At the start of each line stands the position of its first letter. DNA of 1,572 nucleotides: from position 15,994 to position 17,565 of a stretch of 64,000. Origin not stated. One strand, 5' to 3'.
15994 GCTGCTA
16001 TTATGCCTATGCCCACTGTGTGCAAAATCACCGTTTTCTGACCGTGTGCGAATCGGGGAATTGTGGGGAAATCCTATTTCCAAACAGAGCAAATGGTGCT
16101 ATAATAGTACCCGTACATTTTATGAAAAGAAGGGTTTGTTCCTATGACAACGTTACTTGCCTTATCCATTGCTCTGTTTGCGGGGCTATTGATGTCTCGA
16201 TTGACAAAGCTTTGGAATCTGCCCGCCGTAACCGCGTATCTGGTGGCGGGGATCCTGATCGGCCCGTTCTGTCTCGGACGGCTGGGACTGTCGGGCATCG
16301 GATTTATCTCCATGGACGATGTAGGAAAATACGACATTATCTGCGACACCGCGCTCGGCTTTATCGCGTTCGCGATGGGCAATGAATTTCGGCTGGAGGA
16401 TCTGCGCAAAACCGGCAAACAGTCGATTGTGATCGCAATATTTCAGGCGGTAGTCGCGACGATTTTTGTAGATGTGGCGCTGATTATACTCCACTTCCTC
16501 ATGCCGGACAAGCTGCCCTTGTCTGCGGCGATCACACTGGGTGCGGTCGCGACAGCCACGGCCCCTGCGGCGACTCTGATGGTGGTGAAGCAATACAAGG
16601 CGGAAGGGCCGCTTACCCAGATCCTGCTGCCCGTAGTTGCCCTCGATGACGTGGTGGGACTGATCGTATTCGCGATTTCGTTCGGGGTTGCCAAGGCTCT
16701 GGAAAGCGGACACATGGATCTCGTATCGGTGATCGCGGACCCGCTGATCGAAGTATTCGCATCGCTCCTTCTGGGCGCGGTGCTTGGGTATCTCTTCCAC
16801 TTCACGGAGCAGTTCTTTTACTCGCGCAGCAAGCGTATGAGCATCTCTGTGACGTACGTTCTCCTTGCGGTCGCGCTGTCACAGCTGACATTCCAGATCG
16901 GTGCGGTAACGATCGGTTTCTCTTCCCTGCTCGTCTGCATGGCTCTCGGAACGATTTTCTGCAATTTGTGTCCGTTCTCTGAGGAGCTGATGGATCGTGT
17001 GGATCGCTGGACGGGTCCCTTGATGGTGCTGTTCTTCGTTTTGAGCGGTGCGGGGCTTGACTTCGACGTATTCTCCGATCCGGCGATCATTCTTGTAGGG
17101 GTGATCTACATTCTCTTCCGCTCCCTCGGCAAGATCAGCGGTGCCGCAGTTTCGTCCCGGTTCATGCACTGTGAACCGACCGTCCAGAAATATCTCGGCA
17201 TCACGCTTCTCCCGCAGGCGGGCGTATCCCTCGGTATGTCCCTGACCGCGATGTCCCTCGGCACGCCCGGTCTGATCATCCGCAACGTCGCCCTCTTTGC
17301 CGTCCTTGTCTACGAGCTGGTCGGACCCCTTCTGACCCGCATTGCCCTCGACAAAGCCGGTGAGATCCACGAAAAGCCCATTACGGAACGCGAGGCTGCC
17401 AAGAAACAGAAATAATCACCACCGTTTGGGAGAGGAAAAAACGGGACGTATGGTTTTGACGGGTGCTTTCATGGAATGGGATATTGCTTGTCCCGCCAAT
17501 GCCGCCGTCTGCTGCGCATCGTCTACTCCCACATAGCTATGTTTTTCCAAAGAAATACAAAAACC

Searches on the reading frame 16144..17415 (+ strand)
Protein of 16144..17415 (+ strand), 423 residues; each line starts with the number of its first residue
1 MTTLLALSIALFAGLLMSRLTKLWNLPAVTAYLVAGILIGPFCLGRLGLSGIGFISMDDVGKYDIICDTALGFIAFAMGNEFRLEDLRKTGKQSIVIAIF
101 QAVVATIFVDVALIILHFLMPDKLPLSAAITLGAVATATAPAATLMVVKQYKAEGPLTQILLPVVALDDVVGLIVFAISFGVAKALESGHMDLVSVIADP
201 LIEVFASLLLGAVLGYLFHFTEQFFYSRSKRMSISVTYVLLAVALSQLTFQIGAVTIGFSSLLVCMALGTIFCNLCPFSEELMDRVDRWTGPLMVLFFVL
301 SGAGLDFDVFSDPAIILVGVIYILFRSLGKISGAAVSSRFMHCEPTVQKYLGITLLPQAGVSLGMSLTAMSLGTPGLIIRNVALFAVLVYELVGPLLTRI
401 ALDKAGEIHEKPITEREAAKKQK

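Call 8: search_protein_families(library=pfam, proteins=[window:16144-17415:+])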
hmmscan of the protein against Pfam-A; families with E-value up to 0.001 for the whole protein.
window:16144-17415:+ (423 aa): 1 family
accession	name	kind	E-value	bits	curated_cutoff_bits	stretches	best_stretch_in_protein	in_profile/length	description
PF00999.27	Na_H_Exchanger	-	1.7e-35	123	26.2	1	8-399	2-370/375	Sodium/hydrogen exchanger, transmembrane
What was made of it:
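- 16144..17415 (+): Cation:proton antiporter gene. Pfam PF00999 (call 8)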

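Call 9: find_encoding_contigs(protein=window:16144-17415:+, flank=5000, max_places=10)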
Protein window:16144-17415:+ (423 aa): 3 contigs read that carry it; 3 places shown.
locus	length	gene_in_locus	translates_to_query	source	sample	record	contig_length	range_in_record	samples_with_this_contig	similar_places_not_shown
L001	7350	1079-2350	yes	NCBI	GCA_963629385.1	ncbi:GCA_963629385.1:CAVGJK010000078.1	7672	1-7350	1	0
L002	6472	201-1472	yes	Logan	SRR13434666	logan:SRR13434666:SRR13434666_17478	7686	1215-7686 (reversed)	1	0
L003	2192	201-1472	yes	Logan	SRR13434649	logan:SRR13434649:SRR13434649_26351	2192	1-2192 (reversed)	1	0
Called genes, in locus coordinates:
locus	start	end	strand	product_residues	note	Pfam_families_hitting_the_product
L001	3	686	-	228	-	?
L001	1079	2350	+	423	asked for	PF00999:Na_H_Exchanger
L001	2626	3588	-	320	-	PF00480:ROK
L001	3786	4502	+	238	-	PF00702:Hydrolase, PF13419:HAD_2, PF13242:Hydrolase_like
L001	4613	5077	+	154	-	-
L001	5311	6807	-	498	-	-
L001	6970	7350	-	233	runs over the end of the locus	?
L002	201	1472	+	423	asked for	PF00999:Na_H_Exchanger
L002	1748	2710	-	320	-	PF00480:ROK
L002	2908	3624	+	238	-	PF00702:Hydrolase, PF13419:HAD_2, PF13242:Hydrolase_like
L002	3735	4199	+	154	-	-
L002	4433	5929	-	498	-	-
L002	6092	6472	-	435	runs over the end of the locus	PF00772:DnaB, PF03796:DnaB_C, PF13481:AAA_25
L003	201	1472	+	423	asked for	PF00999:Na_H_Exchanger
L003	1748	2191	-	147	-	?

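Call 30: find_homologous_proteins(query=window:16144-17415:+, max_evalue=1e-60)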
Query window:16144-17415:+ (423 aa): 8000 proteins with E <= 1e-60 among 8000 candidates; the best 120 are listed.
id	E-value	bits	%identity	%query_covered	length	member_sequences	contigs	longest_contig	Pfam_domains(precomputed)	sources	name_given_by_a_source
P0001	6.8e-249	844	93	100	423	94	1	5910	PF00999.27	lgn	-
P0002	6.4e-242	821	90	99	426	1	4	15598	PF00999.27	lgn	-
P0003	3.0e-240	815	90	99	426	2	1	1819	PF00999.27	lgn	-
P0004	1.3e-238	810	88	100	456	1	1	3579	PF00999.27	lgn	-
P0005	1.4e-215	734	93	87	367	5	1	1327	PF00999.27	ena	-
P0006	8.9e-215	731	80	99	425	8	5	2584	PF00999.27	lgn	-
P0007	2.9e-214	730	79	100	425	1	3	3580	PF00999.27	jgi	-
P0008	4.0e-214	729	79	99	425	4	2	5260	PF00999.27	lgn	-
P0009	1.7e-212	724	80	99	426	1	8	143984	PF00999.27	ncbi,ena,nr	ncbi:MAG: cation:proton antiporter [Clostridia bacterium]|nr:cation:proton antiporter [Clostridia ba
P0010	2.6e-212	723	79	99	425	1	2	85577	PF00999.27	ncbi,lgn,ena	-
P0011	7.1e-212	722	79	99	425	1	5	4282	PF00999.27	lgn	-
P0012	9.3e-212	722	79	99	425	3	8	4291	PF00999.27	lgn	-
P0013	1.2e-211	721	77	95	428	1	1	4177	PF00999.27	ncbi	-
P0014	1.3e-211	721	79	99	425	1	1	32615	PF00999.27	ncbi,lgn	-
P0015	1.3e-211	721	80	97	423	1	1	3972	PF00999.27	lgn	-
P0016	1.4e-211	721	79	99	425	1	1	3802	PF00999.27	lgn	-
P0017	1.1e-210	718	78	100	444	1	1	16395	PF00999.27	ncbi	-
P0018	1.1e-210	718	78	100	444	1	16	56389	PF00999.27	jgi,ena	-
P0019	1.6e-210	717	77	100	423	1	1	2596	PF00999.27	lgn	-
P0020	1.8e-210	717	78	99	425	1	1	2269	PF00999.27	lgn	-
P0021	1.9e-210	717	78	100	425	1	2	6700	PF00999.27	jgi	-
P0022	2.5e-210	717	78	99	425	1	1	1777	PF00999.27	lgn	-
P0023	2.9e-210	717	76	95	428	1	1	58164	PF00999.27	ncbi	-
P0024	7.7e-210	715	77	95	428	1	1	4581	PF00999.27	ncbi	-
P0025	8.1e-210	715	78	100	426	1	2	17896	PF00999.27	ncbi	-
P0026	1.4e-209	714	77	96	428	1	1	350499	PF00999.27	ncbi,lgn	-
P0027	1.9e-209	714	78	100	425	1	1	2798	PF00999.27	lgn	-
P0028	3.0e-209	713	79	95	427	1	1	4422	PF00999.27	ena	-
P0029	3.5e-209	713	77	100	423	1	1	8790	PF00999.27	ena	-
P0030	1.1e-208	711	78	100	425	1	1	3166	PF00999.27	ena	-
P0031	1.2e-208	711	77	100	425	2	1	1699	PF00999.27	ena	-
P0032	1.2e-208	711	77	100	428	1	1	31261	PF00999.27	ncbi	-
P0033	1.5e-208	711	78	96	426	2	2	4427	PF00999.27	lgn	-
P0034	2.0e-208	711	77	100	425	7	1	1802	PF00999.27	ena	-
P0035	2.3e-208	710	77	100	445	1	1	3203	PF00999.27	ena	-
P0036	5.4e-208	709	77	100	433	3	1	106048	PF00999.27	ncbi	-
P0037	6.0e-208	709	77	100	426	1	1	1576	PF00999.27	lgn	-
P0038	6.2e-208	709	76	100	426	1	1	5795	PF00999.27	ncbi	-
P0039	9.0e-208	708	77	95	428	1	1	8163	PF00999.27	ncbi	-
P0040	1.0e-207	708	79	99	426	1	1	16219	PF00999.27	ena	-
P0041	1.9e-207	707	78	99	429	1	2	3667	PF00999.27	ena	-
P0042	2.0e-207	707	77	96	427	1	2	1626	PF00999.27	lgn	-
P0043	2.5e-207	707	76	100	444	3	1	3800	PF00999.27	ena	-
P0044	3.0e-207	707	76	100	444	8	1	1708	PF00999.27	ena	-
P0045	3.5e-207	706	76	99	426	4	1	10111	PF00999.27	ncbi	-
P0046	4.7e-207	706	77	100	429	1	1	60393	PF00999.27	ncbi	-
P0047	5.5e-207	706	77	99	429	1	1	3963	PF00999.27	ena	-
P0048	6.6e-207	706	77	99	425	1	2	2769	PF00999.27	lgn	-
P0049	7.0e-207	705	78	99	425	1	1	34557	PF00999.27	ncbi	-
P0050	8.1e-207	705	76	96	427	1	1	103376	PF00999.27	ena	-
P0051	8.2e-207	705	77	100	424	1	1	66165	PF00999.27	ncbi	-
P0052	9.5e-207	705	77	99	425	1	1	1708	PF00999.27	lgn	-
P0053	9.6e-207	705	77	99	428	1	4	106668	PF00999.27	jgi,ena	-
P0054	1.1e-206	705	77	99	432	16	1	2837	PF00999.27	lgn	-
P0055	1.1e-206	705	77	96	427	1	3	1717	PF00999.27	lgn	-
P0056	1.2e-206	705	77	96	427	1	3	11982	PF00999.27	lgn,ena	-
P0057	1.3e-206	705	76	100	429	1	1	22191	PF00999.27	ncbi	-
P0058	1.4e-206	704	76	99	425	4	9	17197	PF00999.27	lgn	-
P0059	1.6e-206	704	76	96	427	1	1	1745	PF00999.27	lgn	-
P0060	2.1e-206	704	78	99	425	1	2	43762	PF00999.27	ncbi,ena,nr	ncbi:MAG: cation:proton antiporter [Clostridia bacterium]|nr:cation:proton antiporter [Clostridia ba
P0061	2.4e-206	704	79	96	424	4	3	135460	PF00999.27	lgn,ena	-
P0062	2.5e-206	704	77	99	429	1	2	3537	PF00999.27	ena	-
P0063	2.6e-206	704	77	96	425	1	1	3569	PF00999.27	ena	-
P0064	2.8e-206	703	76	96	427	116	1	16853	PF00999.27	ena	-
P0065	3.2e-206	703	78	100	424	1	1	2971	PF00999.27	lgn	-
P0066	3.5e-206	703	77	99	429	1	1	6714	PF00999.27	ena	-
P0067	3.6e-206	703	77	100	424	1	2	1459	PF00999.27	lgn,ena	-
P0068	3.7e-206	703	77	99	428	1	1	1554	PF00999.27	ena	-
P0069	4.3e-206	703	78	100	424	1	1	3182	PF00999.27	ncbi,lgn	-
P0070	6.9e-206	702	77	99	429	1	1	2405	PF00999.27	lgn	-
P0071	7.3e-206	702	77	96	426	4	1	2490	PF00999.27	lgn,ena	-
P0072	7.6e-206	702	77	99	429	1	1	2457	PF00999.27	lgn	-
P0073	8.9e-206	702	76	99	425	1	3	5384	PF00999.27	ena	-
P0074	1.1e-205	702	76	100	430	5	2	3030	PF00999.27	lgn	-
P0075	1.1e-205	701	78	99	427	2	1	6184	PF00999.27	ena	-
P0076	1.4e-205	701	78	96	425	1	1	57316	PF00999.27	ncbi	-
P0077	1.4e-205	701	77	100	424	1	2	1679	PF00999.27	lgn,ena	-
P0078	1.5e-205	701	78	99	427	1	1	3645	PF00999.27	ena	-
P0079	1.9e-205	701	76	99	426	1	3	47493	PF00999.27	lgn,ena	-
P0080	1.9e-205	701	76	100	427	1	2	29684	PF00999.27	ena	-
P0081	2.4e-205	700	78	99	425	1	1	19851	PF00999.27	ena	-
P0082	2.6e-205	700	76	100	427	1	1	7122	PF00999.27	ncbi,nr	ncbi:MAG: cation:proton antiporter [Clostridia bacterium]|nr:cation:proton antiporter [Clostridia ba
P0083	2.9e-205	700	76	99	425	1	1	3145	PF00999.27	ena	-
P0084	3.2e-205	700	76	99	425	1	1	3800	PF00999.27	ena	-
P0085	3.5e-205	700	77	99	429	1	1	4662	PF00999.27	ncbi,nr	ncbi:MAG: cation:proton antiporter [Clostridia bacterium]|nr:cation:proton antiporter [Clostridia ba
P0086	3.8e-205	700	77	100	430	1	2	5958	PF00999.27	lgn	-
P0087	4.2e-205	700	78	99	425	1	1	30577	PF00999.27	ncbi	-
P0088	4.3e-205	700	77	99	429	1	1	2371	PF00999.27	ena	-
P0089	4.3e-205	700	77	99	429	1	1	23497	PF00999.27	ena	-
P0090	4.4e-205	700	76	99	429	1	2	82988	PF00999.27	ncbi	-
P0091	4.6e-205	699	78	100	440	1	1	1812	PF00999.27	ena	-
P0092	4.8e-205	699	77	99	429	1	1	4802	PF00999.27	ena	-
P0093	4.8e-205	699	76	96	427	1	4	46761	PF00999.27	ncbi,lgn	-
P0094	4.8e-205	699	77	95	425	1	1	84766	PF00999.27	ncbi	-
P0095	5.3e-205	699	77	99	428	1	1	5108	PF00999.27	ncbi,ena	-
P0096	5.5e-205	699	77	96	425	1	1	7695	PF00999.27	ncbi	-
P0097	5.5e-205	699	77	99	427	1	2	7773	PF00999.27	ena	-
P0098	5.6e-205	699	77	99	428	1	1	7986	PF00999.27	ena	-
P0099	6.3e-205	699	76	100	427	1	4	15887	PF00999.27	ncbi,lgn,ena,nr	ncbi:MAG: cation:proton antiporter [Clostridia bacterium]|nr:cation:proton antiporter [Clostridia ba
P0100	7.6e-205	699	76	99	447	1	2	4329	PF00999.27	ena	-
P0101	8.2e-205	699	75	99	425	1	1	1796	PF00999.27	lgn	-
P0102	8.6e-205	699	75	99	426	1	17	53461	PF00999.27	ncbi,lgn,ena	-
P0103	9.9e-205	698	79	96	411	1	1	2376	PF00999.27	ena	-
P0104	1.1e-204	698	77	99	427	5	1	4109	PF00999.27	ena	-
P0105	1.2e-204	698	75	99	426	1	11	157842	PF00999.27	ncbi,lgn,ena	-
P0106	1.3e-204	698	75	100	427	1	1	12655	PF00999.27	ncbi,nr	ncbi:MAG: cation:proton antiporter [Clostridia bacterium]|nr:cation:proton antiporter [Clostridia ba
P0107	1.3e-204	698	77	99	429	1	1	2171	PF00999.27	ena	-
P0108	1.4e-204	698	76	99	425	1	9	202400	PF00999.27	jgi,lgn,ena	-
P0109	1.4e-204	698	78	99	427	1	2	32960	PF00999.27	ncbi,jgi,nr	ncbi:MAG: sodium:proton antiporter [Ruminococcaceae bacterium]|nr:sodium:proton antiporter [Oscillos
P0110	1.5e-204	698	75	99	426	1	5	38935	PF00999.27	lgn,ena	-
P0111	1.5e-204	698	77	99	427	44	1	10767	PF00999.27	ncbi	-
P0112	1.5e-204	698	77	99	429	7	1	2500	PF00999.27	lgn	-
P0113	1.8e-204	698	76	100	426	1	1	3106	PF00999.27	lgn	-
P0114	1.9e-204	697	77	99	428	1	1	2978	PF00999.27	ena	-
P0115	2.0e-204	697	75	99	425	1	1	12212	PF00999.27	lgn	-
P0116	2.0e-204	697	77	99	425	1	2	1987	PF00999.27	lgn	-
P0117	2.3e-204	697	77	99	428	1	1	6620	PF00999.27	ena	-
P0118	2.7e-204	697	76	96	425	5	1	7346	PF00999.27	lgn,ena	-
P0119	2.8e-204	697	77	100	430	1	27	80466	PF00999.27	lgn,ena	-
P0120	3.2e-204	697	75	99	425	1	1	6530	PF00999.27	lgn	-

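Call 31: find_encoding_contigs(protein=P0002, flank=3000, max_places=4)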
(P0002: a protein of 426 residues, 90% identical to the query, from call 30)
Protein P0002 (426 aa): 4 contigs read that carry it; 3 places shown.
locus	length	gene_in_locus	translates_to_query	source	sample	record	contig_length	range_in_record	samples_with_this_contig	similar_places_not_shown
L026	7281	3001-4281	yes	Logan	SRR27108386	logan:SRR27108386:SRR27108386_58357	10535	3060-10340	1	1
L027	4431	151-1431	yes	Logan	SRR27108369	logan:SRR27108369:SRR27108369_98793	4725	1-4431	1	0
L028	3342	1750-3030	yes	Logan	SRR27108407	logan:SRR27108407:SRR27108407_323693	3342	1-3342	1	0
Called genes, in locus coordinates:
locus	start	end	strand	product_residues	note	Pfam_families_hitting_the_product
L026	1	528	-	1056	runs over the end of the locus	PF25275:Golvesin_C (faint)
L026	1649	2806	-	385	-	PF00266:Aminotran_5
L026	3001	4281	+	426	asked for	PF00999:Na_H_Exchanger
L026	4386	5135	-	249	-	PF01209:Ubie_methyltran (weak), PF08241:Methyltransf_11, PF08242:Methyltransf_12, PF13649:Methyltransf_25, PF13847:Methyltransf_31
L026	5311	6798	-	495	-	-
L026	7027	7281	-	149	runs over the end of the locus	?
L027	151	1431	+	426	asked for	PF00999:Na_H_Exchanger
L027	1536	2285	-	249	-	PF01209:Ubie_methyltran (weak), PF08241:Methyltransf_11, PF08242:Methyltransf_12, PF13649:Methyltransf_25, PF13847:Methyltransf_31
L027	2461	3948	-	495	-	-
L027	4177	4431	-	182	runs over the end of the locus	?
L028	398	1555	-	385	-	PF00266:Aminotran_5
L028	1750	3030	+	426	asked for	PF00999:Na_H_Exchanger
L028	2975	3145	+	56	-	-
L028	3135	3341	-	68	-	?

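Call 32: find_encoding_contigs(protein=P0001, flank=3000, max_places=4)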
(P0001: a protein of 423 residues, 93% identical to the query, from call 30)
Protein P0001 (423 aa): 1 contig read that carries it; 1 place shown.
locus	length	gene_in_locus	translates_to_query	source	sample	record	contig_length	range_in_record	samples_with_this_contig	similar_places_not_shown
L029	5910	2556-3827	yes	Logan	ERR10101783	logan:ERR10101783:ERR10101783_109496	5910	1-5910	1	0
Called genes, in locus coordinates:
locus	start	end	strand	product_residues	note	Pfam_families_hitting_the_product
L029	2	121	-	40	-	?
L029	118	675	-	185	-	-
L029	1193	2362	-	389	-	PF00266:Aminotran_5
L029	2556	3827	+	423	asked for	PF00999:Na_H_Exchanger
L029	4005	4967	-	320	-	PF00480:ROK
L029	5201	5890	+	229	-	PF00702:Hydrolase, PF13419:HAD_2, PF13242:Hydrolase_like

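Call 33: find_encoding_contigs(protein=P0009, flank=3000, max_places=3)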
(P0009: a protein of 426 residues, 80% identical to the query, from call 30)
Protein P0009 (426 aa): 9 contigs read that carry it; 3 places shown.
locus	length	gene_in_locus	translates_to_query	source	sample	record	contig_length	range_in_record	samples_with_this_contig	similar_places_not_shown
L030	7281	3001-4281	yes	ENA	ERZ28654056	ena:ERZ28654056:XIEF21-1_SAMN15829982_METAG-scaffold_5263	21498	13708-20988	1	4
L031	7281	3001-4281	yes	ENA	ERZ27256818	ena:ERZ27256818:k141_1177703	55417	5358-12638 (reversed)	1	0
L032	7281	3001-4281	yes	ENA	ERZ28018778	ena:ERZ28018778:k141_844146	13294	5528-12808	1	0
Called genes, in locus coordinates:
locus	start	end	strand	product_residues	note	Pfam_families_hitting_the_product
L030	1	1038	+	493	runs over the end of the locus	-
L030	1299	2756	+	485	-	-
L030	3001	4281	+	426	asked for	PF00999:Na_H_Exchanger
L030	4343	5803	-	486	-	-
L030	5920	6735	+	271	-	PF12833:HTH_18, PF00165:HTH_AraC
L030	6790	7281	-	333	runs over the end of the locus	?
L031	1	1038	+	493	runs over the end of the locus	-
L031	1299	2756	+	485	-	-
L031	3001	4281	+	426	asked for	PF00999:Na_H_Exchanger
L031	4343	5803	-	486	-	-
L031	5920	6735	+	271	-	PF12833:HTH_18, PF00165:HTH_AraC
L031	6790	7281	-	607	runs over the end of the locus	PF17651:Raco_middle, PF14574:RACo_C_ter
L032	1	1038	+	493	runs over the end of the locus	-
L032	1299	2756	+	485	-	-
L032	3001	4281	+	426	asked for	PF00999:Na_H_Exchanger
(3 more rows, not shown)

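Call 50: list_cluster_members(proteins=[window:16144-17415:+, window:14321-15466:-])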
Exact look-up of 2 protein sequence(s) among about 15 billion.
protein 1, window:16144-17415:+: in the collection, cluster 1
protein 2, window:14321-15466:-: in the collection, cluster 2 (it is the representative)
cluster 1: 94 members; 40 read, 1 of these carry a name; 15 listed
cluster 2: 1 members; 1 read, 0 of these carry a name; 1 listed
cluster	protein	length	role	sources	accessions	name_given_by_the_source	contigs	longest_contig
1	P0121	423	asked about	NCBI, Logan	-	-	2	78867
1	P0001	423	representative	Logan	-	-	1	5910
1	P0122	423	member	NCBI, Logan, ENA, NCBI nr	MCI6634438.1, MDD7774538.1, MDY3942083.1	MAG: cation:proton antiporter [Eubacteriales bacterium] | cation:proton antiporter [Clostridiales bacterium]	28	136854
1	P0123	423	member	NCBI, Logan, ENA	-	-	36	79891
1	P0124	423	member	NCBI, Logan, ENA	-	-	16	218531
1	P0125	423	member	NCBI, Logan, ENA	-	-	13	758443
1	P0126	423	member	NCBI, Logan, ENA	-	-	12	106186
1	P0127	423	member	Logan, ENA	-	-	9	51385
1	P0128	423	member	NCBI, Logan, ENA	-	-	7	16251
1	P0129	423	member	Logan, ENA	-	-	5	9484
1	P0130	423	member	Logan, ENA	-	-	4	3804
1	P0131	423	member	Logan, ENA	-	-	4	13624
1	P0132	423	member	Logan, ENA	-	-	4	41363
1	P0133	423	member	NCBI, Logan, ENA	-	-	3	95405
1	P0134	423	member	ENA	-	-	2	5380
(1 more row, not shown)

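Call 51: find_encoding_contigs(protein=P0125, flank=1500, max_places=10)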
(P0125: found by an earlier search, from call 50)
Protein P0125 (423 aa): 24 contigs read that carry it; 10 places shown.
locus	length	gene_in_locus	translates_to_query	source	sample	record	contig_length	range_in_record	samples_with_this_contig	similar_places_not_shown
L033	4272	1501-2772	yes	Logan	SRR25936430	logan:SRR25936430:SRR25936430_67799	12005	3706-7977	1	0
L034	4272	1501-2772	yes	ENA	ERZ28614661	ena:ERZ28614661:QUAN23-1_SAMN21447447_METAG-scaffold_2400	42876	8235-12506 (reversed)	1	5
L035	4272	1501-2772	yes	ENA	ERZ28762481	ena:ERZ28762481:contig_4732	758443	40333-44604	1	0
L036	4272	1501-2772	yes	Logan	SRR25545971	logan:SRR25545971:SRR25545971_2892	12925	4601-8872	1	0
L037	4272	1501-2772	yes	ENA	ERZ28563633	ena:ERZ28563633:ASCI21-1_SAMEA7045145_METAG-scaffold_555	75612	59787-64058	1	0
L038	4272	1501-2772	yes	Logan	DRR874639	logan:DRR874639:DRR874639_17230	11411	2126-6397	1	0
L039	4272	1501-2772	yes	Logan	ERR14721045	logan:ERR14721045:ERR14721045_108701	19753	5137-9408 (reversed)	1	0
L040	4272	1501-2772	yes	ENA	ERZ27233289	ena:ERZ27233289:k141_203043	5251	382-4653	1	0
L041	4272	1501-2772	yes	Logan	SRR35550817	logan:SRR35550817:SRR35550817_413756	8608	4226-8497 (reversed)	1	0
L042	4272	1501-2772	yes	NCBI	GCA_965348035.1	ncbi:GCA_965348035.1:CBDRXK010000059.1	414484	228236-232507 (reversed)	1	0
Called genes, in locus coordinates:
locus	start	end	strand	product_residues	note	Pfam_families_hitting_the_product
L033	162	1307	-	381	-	PF00266:Aminotran_5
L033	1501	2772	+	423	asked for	PF00999:Na_H_Exchanger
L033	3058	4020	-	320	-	PF00480:ROK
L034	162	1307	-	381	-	PF00266:Aminotran_5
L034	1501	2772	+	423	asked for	PF00999:Na_H_Exchanger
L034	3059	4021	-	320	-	PF00480:ROK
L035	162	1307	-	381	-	PF00266:Aminotran_5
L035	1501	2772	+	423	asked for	PF00999:Na_H_Exchanger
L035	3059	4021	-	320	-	PF00480:ROK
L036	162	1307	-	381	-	PF00266:Aminotran_5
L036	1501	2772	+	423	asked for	PF00999:Na_H_Exchanger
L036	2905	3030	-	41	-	-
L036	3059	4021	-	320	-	PF00480:ROK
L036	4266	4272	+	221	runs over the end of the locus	PF00702:Hydrolase, PF13419:HAD_2, PF13242:Hydrolase_like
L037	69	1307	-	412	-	-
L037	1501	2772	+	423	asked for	PF00999:Na_H_Exchanger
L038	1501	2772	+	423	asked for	PF00999:Na_H_Exchanger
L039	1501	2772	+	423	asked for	PF00999:Na_H_Exchanger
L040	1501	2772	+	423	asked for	PF00999:Na_H_Exchanger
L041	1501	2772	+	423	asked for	PF00999:Na_H_Exchanger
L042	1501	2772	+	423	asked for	PF00999:Na_H_Exchanger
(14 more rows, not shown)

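Call 52: find_encoding_contigs(protein=P0122, flank=1500, max_places=10)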
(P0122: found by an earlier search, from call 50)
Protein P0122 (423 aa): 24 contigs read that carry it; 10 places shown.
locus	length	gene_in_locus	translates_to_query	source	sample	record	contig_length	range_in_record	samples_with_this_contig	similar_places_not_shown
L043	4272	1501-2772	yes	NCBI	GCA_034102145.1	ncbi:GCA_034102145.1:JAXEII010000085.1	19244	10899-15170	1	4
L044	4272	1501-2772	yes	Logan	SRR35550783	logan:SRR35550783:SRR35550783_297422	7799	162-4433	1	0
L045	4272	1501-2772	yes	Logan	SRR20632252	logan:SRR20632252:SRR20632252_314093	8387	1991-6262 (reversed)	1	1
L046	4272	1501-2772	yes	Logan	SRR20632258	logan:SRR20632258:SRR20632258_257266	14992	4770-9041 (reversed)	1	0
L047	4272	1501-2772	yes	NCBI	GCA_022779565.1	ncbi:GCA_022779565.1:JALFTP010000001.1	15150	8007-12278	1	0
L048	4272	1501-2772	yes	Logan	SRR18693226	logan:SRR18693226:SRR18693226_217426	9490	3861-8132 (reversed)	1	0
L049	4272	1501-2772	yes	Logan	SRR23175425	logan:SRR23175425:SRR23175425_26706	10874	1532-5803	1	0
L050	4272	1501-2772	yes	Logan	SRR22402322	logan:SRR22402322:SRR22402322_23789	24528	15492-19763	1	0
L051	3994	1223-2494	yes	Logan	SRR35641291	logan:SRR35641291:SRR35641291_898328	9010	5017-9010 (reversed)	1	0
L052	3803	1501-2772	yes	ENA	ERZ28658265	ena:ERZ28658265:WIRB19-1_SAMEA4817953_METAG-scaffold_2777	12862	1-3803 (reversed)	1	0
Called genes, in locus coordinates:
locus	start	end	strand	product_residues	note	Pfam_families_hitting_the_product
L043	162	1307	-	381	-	PF00266:Aminotran_5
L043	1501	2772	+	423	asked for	PF00999:Na_H_Exchanger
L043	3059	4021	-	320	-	PF00480:ROK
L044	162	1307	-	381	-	PF00266:Aminotran_5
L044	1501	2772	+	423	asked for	PF00999:Na_H_Exchanger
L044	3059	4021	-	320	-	PF00480:ROK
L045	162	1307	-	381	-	PF00266:Aminotran_5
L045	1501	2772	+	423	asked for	PF00999:Na_H_Exchanger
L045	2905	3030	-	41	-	-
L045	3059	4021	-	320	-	PF00480:ROK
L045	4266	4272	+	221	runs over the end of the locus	PF00702:Hydrolase, PF13419:HAD_2, PF13242:Hydrolase_like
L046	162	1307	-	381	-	PF00266:Aminotran_5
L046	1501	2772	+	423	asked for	PF00999:Na_H_Exchanger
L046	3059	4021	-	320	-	PF00480:ROK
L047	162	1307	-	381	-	PF00266:Aminotran_5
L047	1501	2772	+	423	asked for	PF00999:Na_H_Exchanger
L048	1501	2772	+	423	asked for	PF00999:Na_H_Exchanger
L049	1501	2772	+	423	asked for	PF00999:Na_H_Exchanger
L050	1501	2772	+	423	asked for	PF00999:Na_H_Exchanger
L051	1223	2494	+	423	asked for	PF00999:Na_H_Exchanger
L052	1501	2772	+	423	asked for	PF00999:Na_H_Exchanger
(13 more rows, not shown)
